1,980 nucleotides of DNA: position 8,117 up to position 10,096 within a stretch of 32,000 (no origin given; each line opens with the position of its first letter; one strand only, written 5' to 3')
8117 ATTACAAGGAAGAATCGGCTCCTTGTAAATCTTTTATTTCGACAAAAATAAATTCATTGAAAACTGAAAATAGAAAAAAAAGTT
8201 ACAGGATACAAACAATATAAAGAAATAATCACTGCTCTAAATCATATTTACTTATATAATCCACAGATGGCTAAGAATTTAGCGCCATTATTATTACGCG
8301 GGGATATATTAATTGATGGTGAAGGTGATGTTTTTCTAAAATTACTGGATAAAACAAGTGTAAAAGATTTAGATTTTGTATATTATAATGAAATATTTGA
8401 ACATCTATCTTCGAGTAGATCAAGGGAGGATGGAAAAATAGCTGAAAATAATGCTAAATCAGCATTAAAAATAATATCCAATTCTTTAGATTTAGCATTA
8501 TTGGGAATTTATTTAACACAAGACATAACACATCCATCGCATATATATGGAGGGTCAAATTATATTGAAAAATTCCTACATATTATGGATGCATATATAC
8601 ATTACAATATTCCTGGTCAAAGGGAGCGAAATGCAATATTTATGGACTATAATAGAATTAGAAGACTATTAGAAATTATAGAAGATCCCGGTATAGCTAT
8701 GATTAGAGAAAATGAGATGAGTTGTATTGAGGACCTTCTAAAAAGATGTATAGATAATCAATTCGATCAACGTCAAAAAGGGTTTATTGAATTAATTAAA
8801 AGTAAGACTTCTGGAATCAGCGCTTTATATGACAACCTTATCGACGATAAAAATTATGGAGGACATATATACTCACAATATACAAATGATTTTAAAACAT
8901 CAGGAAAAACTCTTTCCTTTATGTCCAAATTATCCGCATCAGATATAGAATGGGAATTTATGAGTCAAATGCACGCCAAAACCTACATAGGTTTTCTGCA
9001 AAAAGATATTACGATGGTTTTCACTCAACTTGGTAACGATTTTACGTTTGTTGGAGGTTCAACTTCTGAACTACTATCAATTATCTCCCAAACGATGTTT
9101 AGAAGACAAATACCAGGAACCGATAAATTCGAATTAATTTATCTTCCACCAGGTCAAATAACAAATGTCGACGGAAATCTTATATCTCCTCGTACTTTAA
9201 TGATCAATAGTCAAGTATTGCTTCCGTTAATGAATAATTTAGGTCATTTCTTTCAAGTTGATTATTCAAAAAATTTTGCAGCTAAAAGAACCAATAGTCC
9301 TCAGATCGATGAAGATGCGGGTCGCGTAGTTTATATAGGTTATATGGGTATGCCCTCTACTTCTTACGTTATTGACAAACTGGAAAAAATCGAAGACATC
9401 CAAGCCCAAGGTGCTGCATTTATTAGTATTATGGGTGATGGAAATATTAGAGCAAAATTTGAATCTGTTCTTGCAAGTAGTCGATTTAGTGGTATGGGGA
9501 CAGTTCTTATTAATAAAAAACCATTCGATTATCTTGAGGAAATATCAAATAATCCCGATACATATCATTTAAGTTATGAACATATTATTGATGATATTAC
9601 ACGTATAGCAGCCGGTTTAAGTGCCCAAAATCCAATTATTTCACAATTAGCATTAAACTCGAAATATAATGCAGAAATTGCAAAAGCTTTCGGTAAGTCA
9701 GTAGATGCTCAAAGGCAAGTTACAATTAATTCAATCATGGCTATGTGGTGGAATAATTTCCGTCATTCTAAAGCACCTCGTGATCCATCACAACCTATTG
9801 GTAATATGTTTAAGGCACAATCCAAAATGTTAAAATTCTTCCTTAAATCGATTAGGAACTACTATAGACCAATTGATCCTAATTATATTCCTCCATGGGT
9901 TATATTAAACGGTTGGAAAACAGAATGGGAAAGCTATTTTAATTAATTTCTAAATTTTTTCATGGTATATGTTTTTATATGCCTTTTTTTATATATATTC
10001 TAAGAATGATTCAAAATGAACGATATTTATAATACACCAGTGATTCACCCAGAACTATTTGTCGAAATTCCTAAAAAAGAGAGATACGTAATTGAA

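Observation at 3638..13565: Perfect 64-nt direct repeats, one on the 3' end of the RuBisCO-family gene, bracket about 9.8 kb of accessory DNA (attL/attR-like)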

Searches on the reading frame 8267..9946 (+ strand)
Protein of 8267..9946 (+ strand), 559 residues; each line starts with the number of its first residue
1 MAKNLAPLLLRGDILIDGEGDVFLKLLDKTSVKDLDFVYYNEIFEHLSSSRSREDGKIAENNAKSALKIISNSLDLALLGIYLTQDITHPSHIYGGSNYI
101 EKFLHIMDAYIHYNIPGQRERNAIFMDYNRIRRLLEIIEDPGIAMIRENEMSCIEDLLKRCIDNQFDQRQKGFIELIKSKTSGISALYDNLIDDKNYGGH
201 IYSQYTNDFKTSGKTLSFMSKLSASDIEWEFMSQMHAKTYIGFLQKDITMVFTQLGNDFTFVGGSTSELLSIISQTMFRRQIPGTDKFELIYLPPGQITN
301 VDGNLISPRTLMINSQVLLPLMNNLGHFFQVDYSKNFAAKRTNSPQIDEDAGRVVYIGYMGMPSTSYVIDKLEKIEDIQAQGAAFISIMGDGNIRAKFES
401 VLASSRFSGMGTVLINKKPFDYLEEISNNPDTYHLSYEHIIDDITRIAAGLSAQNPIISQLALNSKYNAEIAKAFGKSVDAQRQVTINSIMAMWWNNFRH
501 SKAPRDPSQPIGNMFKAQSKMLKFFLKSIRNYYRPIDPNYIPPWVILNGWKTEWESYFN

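Call 7: search_protein_families(library=pfam, proteins=[window:8267-9946:+], max_evalue=0.01)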
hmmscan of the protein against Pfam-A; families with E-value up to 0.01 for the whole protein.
window:8267-9946:+ (559 aa): 0 families

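Call 32: search_protein_families(library=phrogs, proteins=[window:8267-9946:+], max_evalue=0.1)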
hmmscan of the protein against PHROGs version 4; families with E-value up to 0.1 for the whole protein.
window:8267-9946:+ (559 aa): 0 families

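Call 33: search_protein_families(library=ncbifam, proteins=[window:8267-9946:+], max_evalue=0.1)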
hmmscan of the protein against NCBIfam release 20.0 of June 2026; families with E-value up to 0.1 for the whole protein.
window:8267-9946:+ (559 aa): 0 families

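Call 34: find_homologous_proteins(query=window:8267-9946:+, max_evalue=0.001)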
Query window:8267-9946:+ (559 aa): 1 proteins with E <= 0.001 among 8000 candidates.
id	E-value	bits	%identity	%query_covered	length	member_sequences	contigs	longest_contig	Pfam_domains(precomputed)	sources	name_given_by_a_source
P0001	0.0e+0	1268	100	100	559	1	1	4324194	-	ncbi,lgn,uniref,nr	ncbi:hypothetical protein DSAG12_02968 [Promethearchaeum syntrophicum]|uniref:Uncharacterized protei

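Call 42: find_encoding_contigs(protein=window:8267-9946:+, flank=10000, max_places=10)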
Protein window:8267-9946:+ (559 aa): 1 contig read that carries it; 1 place shown.
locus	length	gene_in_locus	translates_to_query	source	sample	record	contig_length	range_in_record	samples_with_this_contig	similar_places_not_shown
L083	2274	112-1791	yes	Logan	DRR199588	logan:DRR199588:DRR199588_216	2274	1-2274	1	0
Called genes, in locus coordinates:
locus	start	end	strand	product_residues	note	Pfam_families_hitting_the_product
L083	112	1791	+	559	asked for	-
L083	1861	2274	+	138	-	?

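Call 75: search_protein_representatives(protein=window:8267-9946:+)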
Query: 559 residues. Proteins with E-value up to 0.001 (for the whole library): 17; up to 1e-10: 9; up to 1e-30: 5. The best 17 are listed.
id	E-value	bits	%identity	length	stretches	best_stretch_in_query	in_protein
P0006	1.7e-56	208.5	38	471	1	68-549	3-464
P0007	2.2e-56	208.1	51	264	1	314-554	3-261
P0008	8.3e-43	163.3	34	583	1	65-545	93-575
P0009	4.3e-33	131.3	31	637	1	66-545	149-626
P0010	1.1e-32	129.9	44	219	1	360-546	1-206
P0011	3.8e-30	121.5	33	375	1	218-545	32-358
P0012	2.5e-22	95.8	67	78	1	491-556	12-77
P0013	1.3e-19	86.8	31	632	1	66-389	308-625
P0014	2.2e-19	86.0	44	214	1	385-545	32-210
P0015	1.2e-10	57.2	42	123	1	466-548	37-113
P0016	8.0e-09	51.2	40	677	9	364-394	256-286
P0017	1.0e-06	44.2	40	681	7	336-394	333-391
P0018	2.5e-06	43.0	30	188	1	410-556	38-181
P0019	9.7e-06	41.0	40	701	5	343-396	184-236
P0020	1.2e-05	40.6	42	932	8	365-394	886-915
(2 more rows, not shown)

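Call 76: predict_structure(protein=window:8267-9946:+)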
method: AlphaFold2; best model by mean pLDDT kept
length: 559 residues; sequences in the alignment: 1
mean_pLDDT: 36.1   pTM: 0.21
mean pLDDT of the five models: 36.1, 29.8, 27.8, 27.7, 27.5
residues with pLDDT >= 90: 0; 70-90: 0; 50-70: 26; < 50: 533
segments of 3 or more residues with pLDDT < 50: 1-396, 398-490, 495-521, 528-536, 546-549
pLDDT, mean of each block of 10 residues (from residue 1): 39 39 43 39 42 37 38 35 32 31 37 32 31 37 33 37 35 35 35 33 28 24 25 29 32 33 32 31 32 30 25 29 32 32 35 35 38 43 35 46 40 34 39 36 39 31 33 35 41 46 39 43 50 49 48 57
secondary structure, 60 per line:
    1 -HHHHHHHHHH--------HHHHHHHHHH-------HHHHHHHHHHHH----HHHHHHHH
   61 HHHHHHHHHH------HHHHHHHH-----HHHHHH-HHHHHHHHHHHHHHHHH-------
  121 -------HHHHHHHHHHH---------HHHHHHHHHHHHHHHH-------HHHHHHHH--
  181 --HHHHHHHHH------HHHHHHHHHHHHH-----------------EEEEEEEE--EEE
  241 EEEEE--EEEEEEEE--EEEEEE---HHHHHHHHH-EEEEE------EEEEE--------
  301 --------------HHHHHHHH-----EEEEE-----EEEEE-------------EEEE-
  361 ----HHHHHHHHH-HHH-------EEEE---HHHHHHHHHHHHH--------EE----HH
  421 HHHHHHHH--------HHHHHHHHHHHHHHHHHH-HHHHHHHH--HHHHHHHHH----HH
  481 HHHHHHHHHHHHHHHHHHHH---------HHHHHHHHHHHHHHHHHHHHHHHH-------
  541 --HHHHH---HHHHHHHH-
elements in order: H2-11 H20-29 H37-48 H53-70 H77-84 H90-95 H97-113 H128-138 H148-163 H171-178 H183-191 H198-210 E228-235 E238-245 E248-255 E258-263 H267-275 E277-281 E288-292 H315-322 E328-332 E338-342 E356-359 H365-373 E385-388 H392-404 H419-428 H437-454 H456-463 H466-474 H479-500 H510-533 H543-547 H551-558

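Call 78: find_homologous_proteins(query=A2, max_evalue=0.001)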
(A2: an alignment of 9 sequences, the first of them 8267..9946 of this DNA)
Query A2 (9 sequences) (559 aa, profile of the alignment): 2 proteins with E <= 0.001 among 8000 candidates.
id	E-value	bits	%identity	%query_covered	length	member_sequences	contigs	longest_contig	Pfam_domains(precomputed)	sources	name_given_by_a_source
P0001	2.1e-205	702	100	100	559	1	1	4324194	-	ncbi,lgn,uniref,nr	ncbi:hypothetical protein DSAG12_02968 [Promethearchaeum syntrophicum]|uniref:Uncharacterized protei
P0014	8.6e-60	221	36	30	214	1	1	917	-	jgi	-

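Call 79: find_encoding_contigs(protein=P0008, flank=10000)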
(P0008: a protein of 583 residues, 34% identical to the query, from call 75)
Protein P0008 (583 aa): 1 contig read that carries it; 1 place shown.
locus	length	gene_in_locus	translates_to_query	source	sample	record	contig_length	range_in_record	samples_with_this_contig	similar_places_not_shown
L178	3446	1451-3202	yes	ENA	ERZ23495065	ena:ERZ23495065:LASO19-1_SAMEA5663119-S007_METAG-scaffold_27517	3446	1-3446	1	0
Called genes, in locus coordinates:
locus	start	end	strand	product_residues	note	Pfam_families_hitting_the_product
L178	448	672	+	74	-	-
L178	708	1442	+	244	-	-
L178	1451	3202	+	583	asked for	-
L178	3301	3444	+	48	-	?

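Call 80: find_encoding_contigs(protein=P0009, flank=10000)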
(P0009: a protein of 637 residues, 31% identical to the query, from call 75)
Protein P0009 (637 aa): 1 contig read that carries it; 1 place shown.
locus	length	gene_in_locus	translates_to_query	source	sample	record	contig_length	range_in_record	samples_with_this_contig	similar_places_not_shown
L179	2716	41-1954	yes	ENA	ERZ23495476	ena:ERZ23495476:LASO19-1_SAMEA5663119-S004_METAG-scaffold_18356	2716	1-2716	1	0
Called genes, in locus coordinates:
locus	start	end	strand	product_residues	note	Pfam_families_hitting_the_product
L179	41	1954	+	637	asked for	-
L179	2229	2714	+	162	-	?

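Call 81: find_encoding_contigs(protein=P0006, flank=10000)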
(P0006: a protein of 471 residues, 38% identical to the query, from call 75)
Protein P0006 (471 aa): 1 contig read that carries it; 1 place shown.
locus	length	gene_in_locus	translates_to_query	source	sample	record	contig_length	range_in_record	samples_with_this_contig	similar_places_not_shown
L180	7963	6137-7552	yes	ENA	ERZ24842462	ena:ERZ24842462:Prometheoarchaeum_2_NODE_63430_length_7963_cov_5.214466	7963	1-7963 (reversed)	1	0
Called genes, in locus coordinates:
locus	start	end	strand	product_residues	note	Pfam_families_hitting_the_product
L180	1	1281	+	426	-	?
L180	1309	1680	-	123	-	PF12773:DZR (weak), PF13240:Zn_Ribbon_1, PF13248:Zn_ribbon_3, PF05154:TM2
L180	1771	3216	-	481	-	PF00202:Aminotran_3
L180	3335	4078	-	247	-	PF08279:HTH_11 (weak), PF09339:HTH_IclR (weak)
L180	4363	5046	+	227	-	PF13240:Zn_Ribbon_1 (weak), PF13248:Zn_ribbon_3 (weak), PF04525:LOR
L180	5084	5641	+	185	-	PF01661:Macro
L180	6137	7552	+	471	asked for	-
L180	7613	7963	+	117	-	?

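Call 82: find_encoding_contigs(protein=P0011, flank=10000)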
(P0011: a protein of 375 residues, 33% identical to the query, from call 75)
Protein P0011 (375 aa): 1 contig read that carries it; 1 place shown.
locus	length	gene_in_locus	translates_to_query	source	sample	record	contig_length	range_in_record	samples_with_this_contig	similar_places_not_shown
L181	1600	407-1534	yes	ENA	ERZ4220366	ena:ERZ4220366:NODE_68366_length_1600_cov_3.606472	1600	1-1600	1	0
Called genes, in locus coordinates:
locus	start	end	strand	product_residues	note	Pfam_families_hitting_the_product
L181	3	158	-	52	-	?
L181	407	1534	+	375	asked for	-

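Call 88: search_solved_structures(query=A2, max_evalue=1)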
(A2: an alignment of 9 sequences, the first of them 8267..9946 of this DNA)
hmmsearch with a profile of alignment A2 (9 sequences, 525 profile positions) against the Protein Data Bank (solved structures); distinct sequences matched with E-value up to 1: 2.
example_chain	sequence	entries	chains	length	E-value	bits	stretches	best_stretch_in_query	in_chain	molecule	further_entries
9tqb_C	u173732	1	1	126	0.073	15.2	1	376-441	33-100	BLOC-1-related complex subunit 7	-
3wxf_A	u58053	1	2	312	0.97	11.5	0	136-209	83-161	Uncharacterized protein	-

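Call 89: search_protein_families(library=pfam, alignment_id=A2, max_evalue=0.1)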
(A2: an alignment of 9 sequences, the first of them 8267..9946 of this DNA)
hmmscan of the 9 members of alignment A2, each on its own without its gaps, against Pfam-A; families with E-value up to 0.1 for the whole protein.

A. member 1, window:8267-9946:+ (559 aa): 0 families

B. families by the number of members that match (of 9 scanned): 4 families
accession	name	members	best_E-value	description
PF17727.6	CtsR_C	1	0.016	CtsR C-terminal dimerization domain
PF24820.1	Diguanyl_cycl_sensor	1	0.025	Diguanylate cyclase-like sensor domain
PF03607.23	DCX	1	0.045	Doublecortin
PF24715.1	YxiF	1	0.046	YxiF protein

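Call 91: predict_structure(alignment_id=A2)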
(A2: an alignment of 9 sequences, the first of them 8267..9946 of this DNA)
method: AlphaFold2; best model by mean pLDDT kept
length: 559 residues; sequences in the alignment: 9
mean_pLDDT: 62.2   pTM: 0.57
mean pLDDT of the five models: 62.2, 61.0, 60.4, 57.6, 56.8
residues with pLDDT >= 90: 104; 70-90: 151; 50-70: 50; < 50: 254
segments of 3 or more residues with pLDDT < 50: 1-224, 226-248, 263-265
pLDDT, mean of each block of 10 residues (from residue 1): 29 28 33 33 36 44 44 39 27 30 39 34 34 33 30 41 39 44 38 42 41 39 46 46 45 57 51 69 83 75 80 73 77 80 63 88 87 92 91 90 86 93 90 89 97 92 95 97 94 92 66 74 84 81 84 82
secondary structure, 60 per line:
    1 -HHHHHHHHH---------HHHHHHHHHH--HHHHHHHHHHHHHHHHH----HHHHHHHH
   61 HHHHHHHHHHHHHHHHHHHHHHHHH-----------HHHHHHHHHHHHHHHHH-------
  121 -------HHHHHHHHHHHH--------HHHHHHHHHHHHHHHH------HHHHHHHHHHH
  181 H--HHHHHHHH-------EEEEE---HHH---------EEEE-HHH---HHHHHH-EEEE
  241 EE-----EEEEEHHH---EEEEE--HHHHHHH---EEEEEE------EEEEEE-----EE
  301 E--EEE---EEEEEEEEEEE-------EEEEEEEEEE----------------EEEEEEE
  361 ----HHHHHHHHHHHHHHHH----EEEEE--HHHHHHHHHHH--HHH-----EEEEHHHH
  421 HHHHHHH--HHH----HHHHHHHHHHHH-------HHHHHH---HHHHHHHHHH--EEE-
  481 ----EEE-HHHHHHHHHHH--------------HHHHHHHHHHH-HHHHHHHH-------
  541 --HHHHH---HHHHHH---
elements in order: H2-10 H20-29 H32-48 H53-85 H97-113 H128-139 H148-163 H170-181 H184-191 E199-203 E219-222 H230-235 E237-242 E248-252 E259-263 H266-272 E276-281 E288-293 E299-301 E304-306 E310-320 E328-337 E354-360 H365-380 E385-389 H392-402 E413-416 H417-427 H437-448 H456-461 H465-474 E477-479 E485-487 H489-499 H514-524 H526-533 H543-547 H551-556

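Call 94: fold_search(model_id=the predicted structure, library=pdb)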
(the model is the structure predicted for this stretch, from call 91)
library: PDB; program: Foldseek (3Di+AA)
matches with E <= 10: 248; with E <= 0.001: 0
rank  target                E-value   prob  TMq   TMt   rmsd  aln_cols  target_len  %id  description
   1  1t3c_A                2.2e-01  0.06  0.10  0.12  19.6       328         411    9  Clostridium botulinum type E catalytic domain E212Q mutant (released 2004-06-29)
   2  9em7_A                2.3e-01  0.08  0.10  0.08  19.3       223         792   12  Oligomeric structure of SynDLP in presence of GTP (released 2024-09-11)
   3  3vs4_A                3.4e-01  0.06  0.10  0.12  14.9       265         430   12  Crystal structure of HCK complexed with a pyrrolo-pyrimidine inhibitor 5-(4-phenoxyphenyl)-7-(tetrahydro-2H-pyran-4-yl (released 2013-05-01)
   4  1t3a_A                3.8e-01  0.04  0.10  0.12  19.6       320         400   11  Crystal structure of Clostridium botulinum neurotoxin type E catalytic domain (released 2004-06-29)
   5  1zkx_B                4.5e-01  0.05  0.09  0.12  19.1       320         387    9  Crystal structure of Glu158Ala/Thr159Ala/Asn160Ala- a triple mutant of Clostridium botulinum neurotoxin E catalytic do (released 2005-07-05)
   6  1zkw_A                5.8e-01  0.03  0.08  0.10  19.4       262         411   10  Crystal structure of Arg347Ala mutant of botulinum neurotoxin E catalytic domain (released 2005-06-28)
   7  9em9_A                6.2e-01  0.04  0.08  0.09  19.6       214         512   11  Structure of SynDLP MGD with GMPPNP (released 2024-09-11)
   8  3d3x_A                6.9e-01  0.03  0.09  0.11  22.4       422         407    9  Crystal structure of botulinum neurotoxin serotype E catalytic domain in complex with SNAP-25 substrate peptide (released 2008-07-08)
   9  1t3a_B                7.7e-01  0.03  0.08  0.11  19.1       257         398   11  Crystal structure of Clostridium botulinum neurotoxin type E catalytic domain (released 2004-06-29)
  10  2a97_A                8.6e-01  0.12  0.08  0.10  13.2       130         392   11  Crystal structure of catalytic domain of Clostridium botulinum neurotoxin serotype F (released 2005-09-20)
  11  9ki1_0                1.1e+00  0.01  0.06  0.07  32.7       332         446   12  Baseplate structure of Escherichia phage Mu (released 2025-02-12)
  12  7zw6_A                1.1e+00  0.03  0.08  0.07  17.0       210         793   10  Oligomeric structure of SynDLP (released 2023-04-19)
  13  4ip7_A                1.2e+00  0.03  0.12  0.13  22.8       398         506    9  Structure of the S12D variant of human liver pyruvate kinase in complex with citrate and FBP. (released 2013-01-30)
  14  3fuv_C                1.3e+00  0.28  0.09  0.17   4.3        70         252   16  Apo-form of T. thermophilus 16S rRNA A1518 and A1519 methyltransferase (KsgA) in space group P43212 (released 2009-03-31)
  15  8k4c_B                1.3e+00  0.03  0.08  0.12  15.7       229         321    9  Crystal structure of PDE4D complexed with ethaverine hydrochloride (released 2023-11-22)
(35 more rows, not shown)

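Call 97: fold_search(model_id=the predicted structure, library=viral)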
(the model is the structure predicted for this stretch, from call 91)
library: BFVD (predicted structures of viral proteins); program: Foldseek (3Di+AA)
matches with E <= 10: 165; with E <= 0.001: 0
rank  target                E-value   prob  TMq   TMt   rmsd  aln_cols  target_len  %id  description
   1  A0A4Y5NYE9            1.6e-01  0.10  0.09  0.14  20.2       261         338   10  (no name in the UniProt tables at hand)
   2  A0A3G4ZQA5            1.6e-01  0.12  0.12  0.13  22.5       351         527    9  DUF2726 domain-containing protein [Barrevirus sp.]
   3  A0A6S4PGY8            1.8e-01  0.90  0.15  0.42   4.4       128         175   13  Endonuclease [uncultured phage_MedDCM-OCT-S39-C11]
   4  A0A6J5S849            3.1e-01  0.07  0.09  0.11  16.4       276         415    8  DNA topoisomerase [uncultured Caudovirales phage]
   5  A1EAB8                5.4e-01  0.12  0.08  0.12  13.7       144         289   11  (no name in the UniProt tables at hand)
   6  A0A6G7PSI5            6.4e-01  0.02  0.06  0.03  26.9       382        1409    8  Polyprotein (Fragment) [Racaecavirus sp.]
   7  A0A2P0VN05            7.5e-01  0.04  0.07  0.10  16.6       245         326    8  Uncharacterized protein [Tetraselmis virus 1]
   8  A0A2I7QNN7            7.9e-01  0.04  0.10  0.15  17.8       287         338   11  (no name in the UniProt tables at hand)
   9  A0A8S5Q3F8            8.4e-01  0.04  0.07  0.16  14.0       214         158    9  Uncharacterized protein [Siphoviridae sp. ctLqe90]
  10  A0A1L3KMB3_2          8.4e-01  0.02  0.06  0.05  28.0       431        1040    7  (no name in the UniProt tables at hand)
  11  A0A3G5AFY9            8.8e-01  0.04  0.06  0.08  18.6       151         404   17  Uncharacterized protein [Solivirus sp.]
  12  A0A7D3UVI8            9.8e-01  0.04  0.11  0.16  17.9       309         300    5  Exonuclease RNAse T/DNA polymerase III [Fadolivirus FV1/VV64]
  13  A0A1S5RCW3            1.0e+00  0.08  0.06  0.22  17.2       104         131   10  Uncharacterized protein [Lactobacillus phage P1]
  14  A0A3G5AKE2            1.0e+00  0.07  0.09  0.08  13.1       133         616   13  Restriction endonuclease [Solumvirus sp.]
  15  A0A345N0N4            1.0e+00  0.03  0.08  0.08  25.6       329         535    8  (no name in the UniProt tables at hand)
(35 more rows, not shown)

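Call 105: search_protein_families(library=padloc, proteins=[window:8267-9946:+], max_evalue=0.01)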
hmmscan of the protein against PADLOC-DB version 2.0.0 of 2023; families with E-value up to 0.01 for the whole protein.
window:8267-9946:+ (559 aa): 0 families
